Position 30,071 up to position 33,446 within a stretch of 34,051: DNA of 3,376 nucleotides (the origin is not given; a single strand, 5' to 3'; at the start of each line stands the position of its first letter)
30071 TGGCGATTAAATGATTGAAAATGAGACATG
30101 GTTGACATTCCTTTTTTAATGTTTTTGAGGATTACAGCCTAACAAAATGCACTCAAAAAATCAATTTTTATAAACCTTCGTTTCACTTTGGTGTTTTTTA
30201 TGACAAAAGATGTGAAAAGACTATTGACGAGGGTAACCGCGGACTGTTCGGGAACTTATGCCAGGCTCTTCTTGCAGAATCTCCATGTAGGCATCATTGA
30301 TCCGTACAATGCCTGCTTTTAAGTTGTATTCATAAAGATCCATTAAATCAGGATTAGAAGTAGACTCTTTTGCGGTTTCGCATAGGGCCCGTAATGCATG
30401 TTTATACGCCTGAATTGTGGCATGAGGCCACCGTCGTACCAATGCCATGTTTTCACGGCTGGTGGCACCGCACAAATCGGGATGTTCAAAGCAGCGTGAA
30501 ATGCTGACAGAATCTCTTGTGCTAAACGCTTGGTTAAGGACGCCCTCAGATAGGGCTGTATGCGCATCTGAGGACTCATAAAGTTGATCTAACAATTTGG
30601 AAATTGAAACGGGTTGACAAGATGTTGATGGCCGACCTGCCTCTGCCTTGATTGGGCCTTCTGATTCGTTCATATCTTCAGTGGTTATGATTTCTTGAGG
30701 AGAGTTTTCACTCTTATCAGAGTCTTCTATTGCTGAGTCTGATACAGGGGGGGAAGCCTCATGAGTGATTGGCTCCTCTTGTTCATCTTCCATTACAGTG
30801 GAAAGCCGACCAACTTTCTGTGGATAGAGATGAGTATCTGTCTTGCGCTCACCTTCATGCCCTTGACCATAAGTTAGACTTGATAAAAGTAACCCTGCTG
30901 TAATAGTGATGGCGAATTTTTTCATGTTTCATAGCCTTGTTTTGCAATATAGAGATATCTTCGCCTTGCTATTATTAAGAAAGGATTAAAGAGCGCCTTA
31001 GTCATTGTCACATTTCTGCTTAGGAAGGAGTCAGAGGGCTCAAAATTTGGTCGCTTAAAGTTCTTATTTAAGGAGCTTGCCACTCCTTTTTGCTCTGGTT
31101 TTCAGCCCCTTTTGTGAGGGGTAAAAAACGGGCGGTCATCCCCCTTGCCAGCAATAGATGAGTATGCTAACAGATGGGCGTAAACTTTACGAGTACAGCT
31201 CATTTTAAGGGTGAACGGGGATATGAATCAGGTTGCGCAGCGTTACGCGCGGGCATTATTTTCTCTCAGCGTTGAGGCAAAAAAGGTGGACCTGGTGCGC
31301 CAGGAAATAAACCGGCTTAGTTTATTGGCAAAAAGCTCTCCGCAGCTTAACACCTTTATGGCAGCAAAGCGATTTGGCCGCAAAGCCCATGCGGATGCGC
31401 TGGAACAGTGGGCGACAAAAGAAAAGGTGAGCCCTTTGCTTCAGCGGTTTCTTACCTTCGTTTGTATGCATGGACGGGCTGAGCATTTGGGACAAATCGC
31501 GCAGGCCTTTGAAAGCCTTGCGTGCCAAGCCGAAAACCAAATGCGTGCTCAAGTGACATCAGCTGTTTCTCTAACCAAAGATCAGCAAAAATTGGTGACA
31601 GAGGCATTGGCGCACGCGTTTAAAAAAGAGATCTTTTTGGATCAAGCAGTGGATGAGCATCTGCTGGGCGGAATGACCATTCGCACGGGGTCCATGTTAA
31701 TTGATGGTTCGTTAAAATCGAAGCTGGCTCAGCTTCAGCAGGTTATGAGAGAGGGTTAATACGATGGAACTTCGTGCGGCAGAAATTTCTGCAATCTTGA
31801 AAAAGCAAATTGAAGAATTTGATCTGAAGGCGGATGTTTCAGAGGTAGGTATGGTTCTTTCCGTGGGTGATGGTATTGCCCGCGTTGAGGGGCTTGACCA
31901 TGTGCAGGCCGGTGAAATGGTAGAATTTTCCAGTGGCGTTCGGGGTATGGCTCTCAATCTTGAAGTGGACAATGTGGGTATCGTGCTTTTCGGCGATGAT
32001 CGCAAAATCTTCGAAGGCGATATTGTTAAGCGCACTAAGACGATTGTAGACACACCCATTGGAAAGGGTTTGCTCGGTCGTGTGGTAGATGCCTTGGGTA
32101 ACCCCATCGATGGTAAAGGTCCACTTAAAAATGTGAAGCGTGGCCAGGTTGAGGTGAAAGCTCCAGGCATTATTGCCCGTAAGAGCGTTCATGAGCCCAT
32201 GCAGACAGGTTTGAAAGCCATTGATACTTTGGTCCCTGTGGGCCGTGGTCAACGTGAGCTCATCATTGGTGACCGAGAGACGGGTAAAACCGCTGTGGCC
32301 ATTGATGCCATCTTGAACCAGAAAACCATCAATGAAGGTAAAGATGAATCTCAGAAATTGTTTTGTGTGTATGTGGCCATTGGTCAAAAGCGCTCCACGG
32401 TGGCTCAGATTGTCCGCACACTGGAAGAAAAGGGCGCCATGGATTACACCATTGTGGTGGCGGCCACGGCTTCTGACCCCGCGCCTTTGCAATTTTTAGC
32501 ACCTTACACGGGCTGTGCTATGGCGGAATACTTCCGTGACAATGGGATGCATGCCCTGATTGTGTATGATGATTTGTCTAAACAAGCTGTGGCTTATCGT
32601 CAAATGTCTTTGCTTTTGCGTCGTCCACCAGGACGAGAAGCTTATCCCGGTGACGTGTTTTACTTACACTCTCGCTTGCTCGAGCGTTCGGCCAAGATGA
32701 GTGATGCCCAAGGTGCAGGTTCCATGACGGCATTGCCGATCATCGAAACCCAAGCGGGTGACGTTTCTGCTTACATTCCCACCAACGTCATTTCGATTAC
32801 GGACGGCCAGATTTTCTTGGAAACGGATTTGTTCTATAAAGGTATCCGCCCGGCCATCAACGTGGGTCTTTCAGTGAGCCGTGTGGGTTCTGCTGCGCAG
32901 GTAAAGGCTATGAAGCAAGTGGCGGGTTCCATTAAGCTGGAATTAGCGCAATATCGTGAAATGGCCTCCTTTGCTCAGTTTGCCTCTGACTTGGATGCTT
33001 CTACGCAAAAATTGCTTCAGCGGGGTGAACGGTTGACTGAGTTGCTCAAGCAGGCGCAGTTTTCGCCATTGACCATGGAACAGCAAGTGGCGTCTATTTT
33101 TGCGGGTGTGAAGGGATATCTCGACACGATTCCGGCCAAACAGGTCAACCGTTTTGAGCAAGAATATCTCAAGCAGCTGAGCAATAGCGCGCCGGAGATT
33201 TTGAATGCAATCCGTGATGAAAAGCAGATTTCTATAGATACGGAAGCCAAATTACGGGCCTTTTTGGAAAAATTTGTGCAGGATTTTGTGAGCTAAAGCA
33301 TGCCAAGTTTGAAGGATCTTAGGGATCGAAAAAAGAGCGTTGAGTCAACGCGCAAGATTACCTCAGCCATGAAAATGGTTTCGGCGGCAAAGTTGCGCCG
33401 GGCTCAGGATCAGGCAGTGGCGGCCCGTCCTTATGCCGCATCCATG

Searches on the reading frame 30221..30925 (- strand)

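Call 7: search_protein_families(library=ncbifam, proteins=[window:30221-30925:-])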
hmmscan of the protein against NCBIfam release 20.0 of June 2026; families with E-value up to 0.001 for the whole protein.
window:30221-30925:- (234 aa): 0 families

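Call 58: search_protein_families(library=pfam, proteins=[window:30221-30925:-], max_evalue=1)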
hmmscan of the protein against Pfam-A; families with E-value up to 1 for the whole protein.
window:30221-30925:- (234 aa): 1 family
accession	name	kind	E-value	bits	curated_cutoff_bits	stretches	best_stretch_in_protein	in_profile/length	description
PF02899.23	Phage_int_SAM_1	-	0.001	19.7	22.3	1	164-200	12-51/83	Phage integrase, N-terminal SAM-like domain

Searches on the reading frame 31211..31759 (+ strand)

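Call 7: search_protein_families(library=ncbifam, proteins=[window:31211-31759:+])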
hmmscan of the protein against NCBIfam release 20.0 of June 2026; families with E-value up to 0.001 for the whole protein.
window:31211-31759:+ (182 aa): 15 families
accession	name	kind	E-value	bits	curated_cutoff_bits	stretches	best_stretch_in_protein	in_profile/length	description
NF004406.0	PRK05758.3-2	equivalog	5.9e-37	127.3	172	1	5-181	8-184/186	F0F1 ATP synthase subunit delta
TIGR01145.1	ATP_synt_delta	equivalog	8e-33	114.1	57.5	1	8-178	1-171/172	ATP synthase F1 subunit delta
NF004402.0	PRK05758.2-2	equivalog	5.8e-32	111.2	115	1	6-179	5-177/179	F0F1 ATP synthase subunit delta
NF004403.0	PRK05758.2-4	equivalog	1.6e-31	109.8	148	1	6-180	4-177/180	F0F1 ATP synthase subunit delta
NF004401.0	PRK05758.2-1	equivalog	2.7e-21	76.5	116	1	1-177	1-175/178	F0F1 ATP synthase subunit delta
NF004404.0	PRK05758.2-5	equivalog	1.1e-20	74.4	221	1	4-179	3-175/177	F0F1 ATP synthase subunit delta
NF009967.0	PRK13430.1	equivalog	1.7e-20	73.4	200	1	14-179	105-269/271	F0F1 ATP synthase subunit delta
NF009969.0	PRK13434.1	equivalog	2.5e-20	73.2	179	1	5-180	3-174/186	F0F1 ATP synthase subunit delta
NF009975.0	PRK13436.1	equivalog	6.5e-20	71.9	129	1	5-180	4-178/180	F0F1 ATP synthase subunit delta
NF009964.0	PRK13429.1-3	equivalog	2.2e-17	63.6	154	1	8-179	6-176/180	F0F1 ATP synthase subunit delta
NF004399.0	PRK05758.1-1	equivalog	8.3e-17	61.6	160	1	5-179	1-175/179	F0F1 ATP synthase subunit delta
NF009976.0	PRK13441.1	equivalog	2.9e-16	59.8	153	1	6-177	4-174/182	F0F1 ATP synthase subunit delta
NF009961.0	PRK13428.1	equivalog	4e-15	55.9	328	1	5-176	267-440/445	F0F1 ATP synthase subunit B/delta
NF006291.0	PRK08474.1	equivalog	3.3e-11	43.1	95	1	6-149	3-142/176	F0F1 ATP synthase subunit delta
TIGR03321.1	alt_F1F0_F0_B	exception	1.4e-06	28.2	224.7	1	103-177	168-243/246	alternate F1F0 ATPase, F0 subunit B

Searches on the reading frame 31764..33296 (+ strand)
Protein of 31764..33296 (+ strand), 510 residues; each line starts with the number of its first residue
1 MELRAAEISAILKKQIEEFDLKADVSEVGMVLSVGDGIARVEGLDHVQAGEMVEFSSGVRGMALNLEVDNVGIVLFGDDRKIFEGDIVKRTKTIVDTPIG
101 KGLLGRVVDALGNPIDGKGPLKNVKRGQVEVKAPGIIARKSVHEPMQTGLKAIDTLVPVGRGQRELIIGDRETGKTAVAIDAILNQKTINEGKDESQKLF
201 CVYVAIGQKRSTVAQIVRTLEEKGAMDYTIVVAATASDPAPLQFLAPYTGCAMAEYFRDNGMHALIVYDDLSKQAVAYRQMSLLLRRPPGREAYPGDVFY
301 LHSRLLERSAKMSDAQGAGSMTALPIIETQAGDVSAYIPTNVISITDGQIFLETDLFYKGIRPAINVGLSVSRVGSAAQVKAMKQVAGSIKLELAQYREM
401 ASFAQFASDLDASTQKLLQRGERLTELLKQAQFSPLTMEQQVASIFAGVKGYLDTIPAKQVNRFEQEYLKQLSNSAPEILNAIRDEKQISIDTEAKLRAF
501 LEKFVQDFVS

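Call 8: search_protein_families(library=ncbifam, proteins=[window:31764-33296:+])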
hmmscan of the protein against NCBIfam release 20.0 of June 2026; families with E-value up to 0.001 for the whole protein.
window:31764-33296:+ (510 aa): 34 families (the best 25 are shown)
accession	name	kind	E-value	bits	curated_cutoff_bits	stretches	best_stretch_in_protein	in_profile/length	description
TIGR00962.1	atpA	equivalog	3.6e-252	837.5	484.45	1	3-509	2-502/503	F0F1 ATP synthase subunit alpha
NF009884.0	PRK13343.1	equivalog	4.7e-209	695.2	554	1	4-508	6-502/507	F0F1 ATP synthase subunit alpha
TIGR03324.1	alt_F1F0_F1_al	exception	5.6e-180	599.3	750.5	1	12-498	12-490/497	alternate F1F0 ATPase, F1 subunit alpha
NF045863.1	glide_MMOB1660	exception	4.3e-129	431.8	600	1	31-457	3-426/515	MMOB1660 family gliding motility ATPase complex subunit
NF005523.0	PRK07165.1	equivalog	5.2e-99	332.2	414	1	31-508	7-475/509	ATP F0F1 synthase subunit alpha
NF045936.2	MSC_0619_alpha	exception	1.4e-93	314.3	520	1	73-488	47-454/505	MSC_0619 family F1-like ATPase alpha subunit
TIGR02546.1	III_secr_ATP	equivalog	4.6e-57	193.6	604.75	1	29-446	7-419/423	type III secretion system ATPase SctN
TIGR03496.1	FliI_clade1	equivalog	4.1e-56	190.6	619.1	1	31-444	3-410/414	flagellar protein export ATPase FliI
TIGR03497.1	FliI_clade2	equivalog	2e-52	178.6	629.8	1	33-443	5-407/413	flagellar protein export ATPase FliI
TIGR03498.1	FliI_clade3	equivalog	2.6e-52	177.9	587.45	1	29-445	1-414/418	flagellar protein export ATPase FliI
TIGR01026.1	fliI_yscN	subfamily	4e-51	174.1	379.5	1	25-444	21-434/440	FliI/YscN family ATPase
NF003235.0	PRK04196.1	subfamily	2.4e-50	171.6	349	1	31-474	9-456/462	V-type ATP synthase subunit B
NF006575.0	PRK09099.1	subfamily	7.5e-50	170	706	1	6-435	5-427/443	type III secretion system ATPase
NF005295.0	PRK06820.1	equivalog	1.9e-46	158.9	690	1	10-436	11-426/440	EscN/YscN/HrcN family type III secretion system ATPase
NF005391.0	PRK06936.1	equivalog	1.6e-45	155.8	657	1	76-444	76-433/439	type III secretion system ATPase SctN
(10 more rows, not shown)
